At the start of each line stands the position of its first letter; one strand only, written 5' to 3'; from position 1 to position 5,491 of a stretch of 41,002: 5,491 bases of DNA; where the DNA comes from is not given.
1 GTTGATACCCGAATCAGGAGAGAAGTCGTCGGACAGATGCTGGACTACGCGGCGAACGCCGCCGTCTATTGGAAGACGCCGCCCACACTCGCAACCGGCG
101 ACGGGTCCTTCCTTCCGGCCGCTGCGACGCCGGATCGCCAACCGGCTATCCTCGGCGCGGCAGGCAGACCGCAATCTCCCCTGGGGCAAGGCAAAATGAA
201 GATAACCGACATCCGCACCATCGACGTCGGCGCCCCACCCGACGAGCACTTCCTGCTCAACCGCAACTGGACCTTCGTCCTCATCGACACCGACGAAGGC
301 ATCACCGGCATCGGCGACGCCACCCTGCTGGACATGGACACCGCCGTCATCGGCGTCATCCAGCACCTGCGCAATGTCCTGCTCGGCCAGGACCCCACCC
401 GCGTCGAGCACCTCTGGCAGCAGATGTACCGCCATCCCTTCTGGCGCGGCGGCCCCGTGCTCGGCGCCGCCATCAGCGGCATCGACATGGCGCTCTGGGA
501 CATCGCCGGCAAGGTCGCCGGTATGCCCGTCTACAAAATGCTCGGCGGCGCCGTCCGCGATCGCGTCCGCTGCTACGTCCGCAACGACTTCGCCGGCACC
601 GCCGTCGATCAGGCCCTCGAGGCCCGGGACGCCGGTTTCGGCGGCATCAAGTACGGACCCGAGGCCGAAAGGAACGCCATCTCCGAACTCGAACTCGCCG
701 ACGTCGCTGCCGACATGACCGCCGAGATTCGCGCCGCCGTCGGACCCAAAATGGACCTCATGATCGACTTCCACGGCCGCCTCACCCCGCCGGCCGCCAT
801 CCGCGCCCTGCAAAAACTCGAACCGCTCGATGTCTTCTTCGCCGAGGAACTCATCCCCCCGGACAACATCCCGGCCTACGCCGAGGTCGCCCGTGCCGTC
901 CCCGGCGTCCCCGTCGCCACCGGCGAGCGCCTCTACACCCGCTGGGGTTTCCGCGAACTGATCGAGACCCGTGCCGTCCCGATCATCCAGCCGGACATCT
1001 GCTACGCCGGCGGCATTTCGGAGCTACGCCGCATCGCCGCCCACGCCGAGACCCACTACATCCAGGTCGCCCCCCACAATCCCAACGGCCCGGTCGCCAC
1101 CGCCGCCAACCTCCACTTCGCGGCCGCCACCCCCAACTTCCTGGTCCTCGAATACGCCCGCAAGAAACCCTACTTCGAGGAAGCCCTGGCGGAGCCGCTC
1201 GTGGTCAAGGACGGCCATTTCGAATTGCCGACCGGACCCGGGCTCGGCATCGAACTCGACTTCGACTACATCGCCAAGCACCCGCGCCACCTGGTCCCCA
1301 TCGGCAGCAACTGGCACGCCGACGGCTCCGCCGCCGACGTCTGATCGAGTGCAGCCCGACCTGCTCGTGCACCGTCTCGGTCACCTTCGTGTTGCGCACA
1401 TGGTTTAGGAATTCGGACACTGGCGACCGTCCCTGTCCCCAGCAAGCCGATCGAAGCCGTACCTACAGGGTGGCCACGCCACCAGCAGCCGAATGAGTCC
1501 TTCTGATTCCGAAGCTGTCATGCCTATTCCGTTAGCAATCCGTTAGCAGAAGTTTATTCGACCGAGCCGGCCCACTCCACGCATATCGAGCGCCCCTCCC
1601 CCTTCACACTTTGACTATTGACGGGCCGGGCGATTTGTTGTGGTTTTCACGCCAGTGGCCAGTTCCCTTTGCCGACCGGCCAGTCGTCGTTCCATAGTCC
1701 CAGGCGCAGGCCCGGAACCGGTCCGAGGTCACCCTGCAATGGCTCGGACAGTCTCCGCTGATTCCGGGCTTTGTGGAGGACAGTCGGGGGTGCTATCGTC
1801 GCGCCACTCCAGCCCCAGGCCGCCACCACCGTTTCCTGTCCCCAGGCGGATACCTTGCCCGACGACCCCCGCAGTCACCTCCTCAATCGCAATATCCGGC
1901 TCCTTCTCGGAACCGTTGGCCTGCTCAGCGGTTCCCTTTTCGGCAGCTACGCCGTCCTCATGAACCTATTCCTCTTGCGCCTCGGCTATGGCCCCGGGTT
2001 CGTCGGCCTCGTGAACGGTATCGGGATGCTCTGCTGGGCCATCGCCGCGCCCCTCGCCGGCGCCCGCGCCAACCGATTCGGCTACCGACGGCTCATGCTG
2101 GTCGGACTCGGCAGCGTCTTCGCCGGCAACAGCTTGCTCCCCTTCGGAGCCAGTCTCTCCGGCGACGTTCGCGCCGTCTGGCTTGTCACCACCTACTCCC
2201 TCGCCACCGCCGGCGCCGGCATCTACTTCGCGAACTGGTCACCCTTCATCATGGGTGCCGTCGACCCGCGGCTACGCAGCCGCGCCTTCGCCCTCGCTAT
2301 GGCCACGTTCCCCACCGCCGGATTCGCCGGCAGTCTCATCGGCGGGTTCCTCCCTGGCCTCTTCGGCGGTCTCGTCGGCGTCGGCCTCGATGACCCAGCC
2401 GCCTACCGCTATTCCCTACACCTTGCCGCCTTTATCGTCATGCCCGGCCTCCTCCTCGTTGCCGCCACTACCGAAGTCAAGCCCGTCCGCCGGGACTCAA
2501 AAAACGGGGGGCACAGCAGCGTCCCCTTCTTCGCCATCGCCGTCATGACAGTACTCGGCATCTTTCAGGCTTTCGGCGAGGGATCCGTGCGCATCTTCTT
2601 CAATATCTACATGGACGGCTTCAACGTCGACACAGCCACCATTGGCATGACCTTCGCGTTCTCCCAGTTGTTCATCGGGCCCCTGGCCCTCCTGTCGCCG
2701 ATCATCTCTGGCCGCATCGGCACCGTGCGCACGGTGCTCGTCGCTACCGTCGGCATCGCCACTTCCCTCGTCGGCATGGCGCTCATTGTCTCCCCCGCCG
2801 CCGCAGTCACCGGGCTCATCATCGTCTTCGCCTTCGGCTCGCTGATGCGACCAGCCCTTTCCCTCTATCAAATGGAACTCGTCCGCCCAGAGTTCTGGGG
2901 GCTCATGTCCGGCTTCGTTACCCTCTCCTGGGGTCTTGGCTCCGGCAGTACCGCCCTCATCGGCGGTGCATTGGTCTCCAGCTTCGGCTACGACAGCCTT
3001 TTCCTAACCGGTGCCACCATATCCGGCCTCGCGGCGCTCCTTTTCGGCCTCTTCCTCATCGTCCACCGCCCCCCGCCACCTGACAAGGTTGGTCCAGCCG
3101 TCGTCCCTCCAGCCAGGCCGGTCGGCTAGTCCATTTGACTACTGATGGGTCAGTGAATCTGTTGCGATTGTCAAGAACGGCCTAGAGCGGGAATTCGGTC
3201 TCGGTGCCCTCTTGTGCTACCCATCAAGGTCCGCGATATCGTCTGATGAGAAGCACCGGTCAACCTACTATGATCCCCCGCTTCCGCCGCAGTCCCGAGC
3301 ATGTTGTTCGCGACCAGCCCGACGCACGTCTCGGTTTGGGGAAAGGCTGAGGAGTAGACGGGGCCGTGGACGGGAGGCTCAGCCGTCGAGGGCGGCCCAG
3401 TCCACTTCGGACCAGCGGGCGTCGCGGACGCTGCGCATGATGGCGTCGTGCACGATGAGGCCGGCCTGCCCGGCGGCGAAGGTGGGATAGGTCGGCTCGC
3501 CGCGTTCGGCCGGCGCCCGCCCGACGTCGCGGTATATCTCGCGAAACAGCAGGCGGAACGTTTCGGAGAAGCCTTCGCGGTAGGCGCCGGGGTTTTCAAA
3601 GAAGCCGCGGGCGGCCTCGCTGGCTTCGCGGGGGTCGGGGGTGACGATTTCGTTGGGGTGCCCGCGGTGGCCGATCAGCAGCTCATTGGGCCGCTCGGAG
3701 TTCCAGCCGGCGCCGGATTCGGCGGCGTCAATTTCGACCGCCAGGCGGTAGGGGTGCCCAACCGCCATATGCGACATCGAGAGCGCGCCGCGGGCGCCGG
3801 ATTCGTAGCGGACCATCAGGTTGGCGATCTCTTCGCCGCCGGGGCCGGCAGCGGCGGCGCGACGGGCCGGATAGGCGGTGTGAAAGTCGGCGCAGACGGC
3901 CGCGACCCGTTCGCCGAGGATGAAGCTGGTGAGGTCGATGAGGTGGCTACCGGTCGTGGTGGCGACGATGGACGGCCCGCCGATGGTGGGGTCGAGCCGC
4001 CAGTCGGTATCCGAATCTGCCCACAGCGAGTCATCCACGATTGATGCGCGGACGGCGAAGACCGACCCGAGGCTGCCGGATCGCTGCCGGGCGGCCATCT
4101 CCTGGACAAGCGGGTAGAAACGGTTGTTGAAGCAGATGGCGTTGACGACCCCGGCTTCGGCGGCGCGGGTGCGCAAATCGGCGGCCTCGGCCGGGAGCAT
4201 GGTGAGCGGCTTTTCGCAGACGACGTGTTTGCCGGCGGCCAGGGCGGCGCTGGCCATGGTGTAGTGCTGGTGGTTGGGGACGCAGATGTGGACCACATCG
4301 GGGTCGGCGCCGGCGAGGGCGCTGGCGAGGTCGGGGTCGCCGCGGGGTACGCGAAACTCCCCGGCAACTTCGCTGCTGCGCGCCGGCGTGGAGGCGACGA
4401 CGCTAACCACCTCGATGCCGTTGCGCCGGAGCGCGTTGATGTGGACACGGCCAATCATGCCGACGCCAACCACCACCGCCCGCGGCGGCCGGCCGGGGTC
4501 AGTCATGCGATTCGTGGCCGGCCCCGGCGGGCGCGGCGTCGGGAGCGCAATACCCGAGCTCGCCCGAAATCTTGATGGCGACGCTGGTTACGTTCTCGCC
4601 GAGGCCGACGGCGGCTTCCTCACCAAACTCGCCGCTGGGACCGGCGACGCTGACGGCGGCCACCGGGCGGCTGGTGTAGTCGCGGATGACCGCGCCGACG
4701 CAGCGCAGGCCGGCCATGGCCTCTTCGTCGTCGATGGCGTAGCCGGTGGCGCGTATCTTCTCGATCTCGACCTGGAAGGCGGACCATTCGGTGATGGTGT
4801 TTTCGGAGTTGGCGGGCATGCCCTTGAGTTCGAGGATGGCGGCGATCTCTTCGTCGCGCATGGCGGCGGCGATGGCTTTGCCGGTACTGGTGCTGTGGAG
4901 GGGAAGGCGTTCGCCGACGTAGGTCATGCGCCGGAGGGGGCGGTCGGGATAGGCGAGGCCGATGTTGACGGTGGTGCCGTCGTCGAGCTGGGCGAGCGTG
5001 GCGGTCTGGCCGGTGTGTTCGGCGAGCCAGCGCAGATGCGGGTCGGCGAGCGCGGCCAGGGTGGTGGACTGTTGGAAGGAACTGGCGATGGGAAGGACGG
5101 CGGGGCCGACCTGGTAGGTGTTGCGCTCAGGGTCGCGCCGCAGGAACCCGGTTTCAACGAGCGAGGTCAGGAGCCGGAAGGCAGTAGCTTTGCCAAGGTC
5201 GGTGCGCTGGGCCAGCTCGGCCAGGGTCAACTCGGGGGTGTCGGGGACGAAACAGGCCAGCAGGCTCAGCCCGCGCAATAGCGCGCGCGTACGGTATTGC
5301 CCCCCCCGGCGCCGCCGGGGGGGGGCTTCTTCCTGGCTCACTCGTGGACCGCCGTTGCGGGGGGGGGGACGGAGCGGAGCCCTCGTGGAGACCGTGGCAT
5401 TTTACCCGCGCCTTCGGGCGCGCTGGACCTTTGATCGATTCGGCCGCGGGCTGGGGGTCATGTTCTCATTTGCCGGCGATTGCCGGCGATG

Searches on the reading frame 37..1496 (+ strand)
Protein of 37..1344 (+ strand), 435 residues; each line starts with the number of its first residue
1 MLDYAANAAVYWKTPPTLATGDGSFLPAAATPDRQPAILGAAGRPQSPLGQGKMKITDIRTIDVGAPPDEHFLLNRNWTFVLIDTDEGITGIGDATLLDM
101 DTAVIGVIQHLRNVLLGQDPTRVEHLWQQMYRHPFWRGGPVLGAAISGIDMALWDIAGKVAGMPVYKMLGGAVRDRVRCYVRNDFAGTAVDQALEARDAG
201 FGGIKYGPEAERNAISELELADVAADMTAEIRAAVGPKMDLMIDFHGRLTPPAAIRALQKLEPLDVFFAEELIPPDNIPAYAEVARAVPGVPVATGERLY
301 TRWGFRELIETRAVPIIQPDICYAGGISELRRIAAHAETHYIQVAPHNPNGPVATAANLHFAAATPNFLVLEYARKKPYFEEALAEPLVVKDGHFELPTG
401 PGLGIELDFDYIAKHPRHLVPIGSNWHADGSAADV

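Call 10: search_protein_families(library=pfam, proteins=[window:37-1344:+, window:69-1496:+], max_evalue=0.001)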
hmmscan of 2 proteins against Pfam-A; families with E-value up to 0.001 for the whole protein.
window:37-1344:+ (435 aa): 2 families
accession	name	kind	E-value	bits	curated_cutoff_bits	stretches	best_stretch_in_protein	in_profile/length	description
PF13378.12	MR_MLE_C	-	3.2e-67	226.9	29.4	1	190-410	3-218/219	Enolase C-terminal domain-like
PF02746.21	MR_MLE_N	-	5.3e-22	78.7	22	1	79-170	29-117/117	Mandelate racemase / muconate lactonizing enzyme, N-terminal domain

window:69-1496:+ (475 aa): 0 families

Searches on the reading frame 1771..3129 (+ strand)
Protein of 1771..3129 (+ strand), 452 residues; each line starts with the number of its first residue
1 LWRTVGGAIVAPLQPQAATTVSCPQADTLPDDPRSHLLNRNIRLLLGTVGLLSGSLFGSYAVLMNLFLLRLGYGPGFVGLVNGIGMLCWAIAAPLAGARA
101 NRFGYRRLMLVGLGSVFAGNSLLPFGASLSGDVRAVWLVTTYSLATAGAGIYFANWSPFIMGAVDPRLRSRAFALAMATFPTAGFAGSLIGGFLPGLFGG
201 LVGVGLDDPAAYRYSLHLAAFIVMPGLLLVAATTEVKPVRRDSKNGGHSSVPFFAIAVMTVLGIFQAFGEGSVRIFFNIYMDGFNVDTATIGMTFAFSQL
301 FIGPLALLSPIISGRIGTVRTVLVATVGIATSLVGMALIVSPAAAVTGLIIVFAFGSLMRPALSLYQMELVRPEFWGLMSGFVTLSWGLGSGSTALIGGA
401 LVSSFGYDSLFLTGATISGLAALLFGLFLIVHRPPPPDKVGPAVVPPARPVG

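Call 10: search_protein_families(library=pfam, proteins=[window:1771-3129:+], max_evalue=0.001)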
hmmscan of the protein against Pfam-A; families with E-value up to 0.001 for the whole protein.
window:1771-3129:+ (452 aa): 2 families
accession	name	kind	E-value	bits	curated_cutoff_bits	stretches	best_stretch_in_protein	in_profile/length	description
PF07690.21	MFS_1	-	4.9e-30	105.1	33.4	2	49-356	4-305/347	Major Facilitator Superfamily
PF12832.13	MFS_1_like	-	4.7e-07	29.6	25.2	1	36-194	207-361/373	MFS_1 like family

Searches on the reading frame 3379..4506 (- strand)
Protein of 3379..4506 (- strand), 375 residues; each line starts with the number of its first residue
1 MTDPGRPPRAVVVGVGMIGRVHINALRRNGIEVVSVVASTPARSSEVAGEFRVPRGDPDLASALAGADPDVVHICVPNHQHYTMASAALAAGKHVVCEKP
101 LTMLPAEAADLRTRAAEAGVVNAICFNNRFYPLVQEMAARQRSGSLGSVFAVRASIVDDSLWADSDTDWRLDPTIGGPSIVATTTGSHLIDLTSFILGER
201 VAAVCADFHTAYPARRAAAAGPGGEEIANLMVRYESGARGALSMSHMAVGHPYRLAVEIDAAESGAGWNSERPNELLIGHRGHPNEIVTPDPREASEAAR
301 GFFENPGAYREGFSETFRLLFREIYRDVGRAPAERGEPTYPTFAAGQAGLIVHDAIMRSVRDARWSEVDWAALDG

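Call 8: search_protein_families(library=ncbifam, proteins=[window:3379-4506:-], max_evalue=0.00001)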
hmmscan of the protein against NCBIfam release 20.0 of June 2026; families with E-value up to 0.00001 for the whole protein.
window:3379-4506:- (375 aa): 8 families
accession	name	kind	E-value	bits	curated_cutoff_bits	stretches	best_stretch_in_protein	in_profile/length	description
NF052479.1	LevoglcsnDh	equivalog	9.5e-30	103.5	650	1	41-368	46-386/386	levoglucosan dehydrogenase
TIGR04380.1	myo_inos_iolG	equivalog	9.8e-25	87.1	355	1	11-261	5-245/330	inositol 2-dehydrogenase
NF040723.1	UDP-GlcNAcDh_Arch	equivalog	6.7e-18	65.2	450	1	9-246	2-217/302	UDP-N-acetylglucosamine 3-dehydrogenase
NF041392.1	XylDh_Gfo6_Halo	equivalog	1e-16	60.7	350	1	10-248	19-258/350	D-xylose 1-dehydrogenase Gfo6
NF008607.0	PRK11579.1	subfamily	4.5e-13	48.9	330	1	67-202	63-194/346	oxidoreductase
NF058561.1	BT_2158_fam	equivalog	1.1e-08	34.1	750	1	12-162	40-189/487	glycoside 3-dehydrogenase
NF007574.0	PRK10206.1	equivalog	1.3e-08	34.3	352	1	39-153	36-150/345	oxidoreductase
NF052679.1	InsChiInosDhIolG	equivalog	3.2e-07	29.7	540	1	12-104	7-102/343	bifunctional inositol 2-dehydrogenase/D-chiro-inositol 1-dehydrogenase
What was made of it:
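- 3379..4506 (-): u3: Gfo/Idh/MocA dehydrogenase behind IclR; part of the conserved kernel. The best NCBIfam match is levoglucosan dehydrogenase, 103 bits against a cut-off of 650 (call 8).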

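Call 10: search_protein_families(library=pfam, proteins=[window:3379-4506:-], max_evalue=0.001)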
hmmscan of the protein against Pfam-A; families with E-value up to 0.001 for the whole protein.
window:3379-4506:- (375 aa): 4 families
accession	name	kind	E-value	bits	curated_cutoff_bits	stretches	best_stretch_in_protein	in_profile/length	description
PF01408.29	GFO_IDH_MocA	-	5.3e-26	92.1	24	1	9-121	2-115/120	Oxidoreductase family, NAD-binding Rossmann fold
PF22725.1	GFO_IDH_MocA_C3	-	5.8e-17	62.3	27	1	134-257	1-116/124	GFO/IDH/MocA C-terminal domain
PF02894.22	GFO_IDH_MocA_C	-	1.2e-10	42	22.9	1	143-366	6-216/218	Oxidoreductase family, C-terminal alpha/beta domain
PF03435.24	Sacchrp_dh_NADP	-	9.6e-05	23.2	25.1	1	11-120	2-126/129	Saccharopine dehydrogenase NADP binding domain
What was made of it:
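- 3379..4506 (-): Pfam GFO_IDH_MocA plus C-terminal domains (call 10).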

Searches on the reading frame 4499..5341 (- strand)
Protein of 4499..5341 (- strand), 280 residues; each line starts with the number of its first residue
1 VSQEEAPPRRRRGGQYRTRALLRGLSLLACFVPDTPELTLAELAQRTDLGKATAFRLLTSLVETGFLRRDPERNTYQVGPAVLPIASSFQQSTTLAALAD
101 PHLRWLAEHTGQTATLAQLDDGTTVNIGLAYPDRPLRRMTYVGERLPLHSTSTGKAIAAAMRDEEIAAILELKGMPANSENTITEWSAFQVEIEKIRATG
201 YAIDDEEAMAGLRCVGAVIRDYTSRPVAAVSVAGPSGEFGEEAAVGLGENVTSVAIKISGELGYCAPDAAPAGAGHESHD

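Call 8: search_protein_families(library=ncbifam, proteins=[window:4499-5341:-], max_evalue=0.00001)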
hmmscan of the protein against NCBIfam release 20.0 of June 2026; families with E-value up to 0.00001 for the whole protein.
window:4499-5341:- (280 aa): 8 families
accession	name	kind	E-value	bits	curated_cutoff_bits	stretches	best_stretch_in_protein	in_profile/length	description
NF045644.1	TransRegBhcR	equivalog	1e-53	182.3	350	1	15-263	19-266/267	HTH-type transcriptional regulator BhcR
TIGR02431.1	pcaR_pcaU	subfamily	1.6e-44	152.1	284.75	1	20-239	7-224/248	beta-ketoadipate pathway transcriptional regulators, PcaR/PcaU/PobR family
NF008601.2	PRK11569.1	equivalog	4.4e-43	147.4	380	1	18-262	26-272/276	glyoxylate bypass operon transcriptional repressor IclR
NF007548.0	PRK10163.1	equivalog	8.2e-32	110.4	406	1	14-266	17-269/271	HTH-type transcriptional repressor AllR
NF011671.1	PRK15090.1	equivalog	1.5e-30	106.2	275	1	33-264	24-255/256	DNA-binding transcriptional regulator KdgR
NF007341.0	PRK09834.1-3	equivalog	1.5e-15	57.1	269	1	18-208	7-202/274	DNA-binding transcriptional regulator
NF007342.0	PRK09834.1-4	equivalog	2.9e-12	46.1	251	1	19-203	12-197/263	DNA-binding transcriptional regulator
NF007339.0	PRK09834.1-1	equivalog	3.7e-12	46.1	299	1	18-208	20-211/271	DNA-binding transcriptional regulator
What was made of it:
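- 4499..5341 (-): IclR-family regulator, divergent from the block (gene callers prefer a 259-aa start near 5278). NCBIfam BhcR, PcaR and IclR matches are all below cut-off (call 8).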

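Call 10: search_protein_families(library=pfam, proteins=[window:4499-5341:-], max_evalue=0.001)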
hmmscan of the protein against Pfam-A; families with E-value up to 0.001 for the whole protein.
window:4499-5341:- (280 aa): 5 families
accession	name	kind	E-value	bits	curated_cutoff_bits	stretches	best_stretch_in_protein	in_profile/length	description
PF01614.24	IclR_C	-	2.3e-37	128.7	24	1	91-259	5-173/174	Bacterial transcriptional regulator IclR C-terminal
PF09339.16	HTH_IclR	-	4.5e-16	58.8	22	1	20-71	1-52/52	IclR helix-turn-helix domain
PF12802.13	MarR_2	-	6.6e-06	26.6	27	1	36-71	18-54/61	MarR family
PF01047.28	MarR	-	0.00042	20.6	24.6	1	35-71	15-51/59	MarR family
PF25213.1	HVO_A0261_N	-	0.00087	19.6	35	0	40-78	27-63/86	HVO_A0261 N-terminal domain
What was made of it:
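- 4499..5341 (-): Pfam HTH_IclR plus IclR_C (call 10).
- Checked: The divergent gene 4499-5341 is IclR-family (calls 8, 10).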
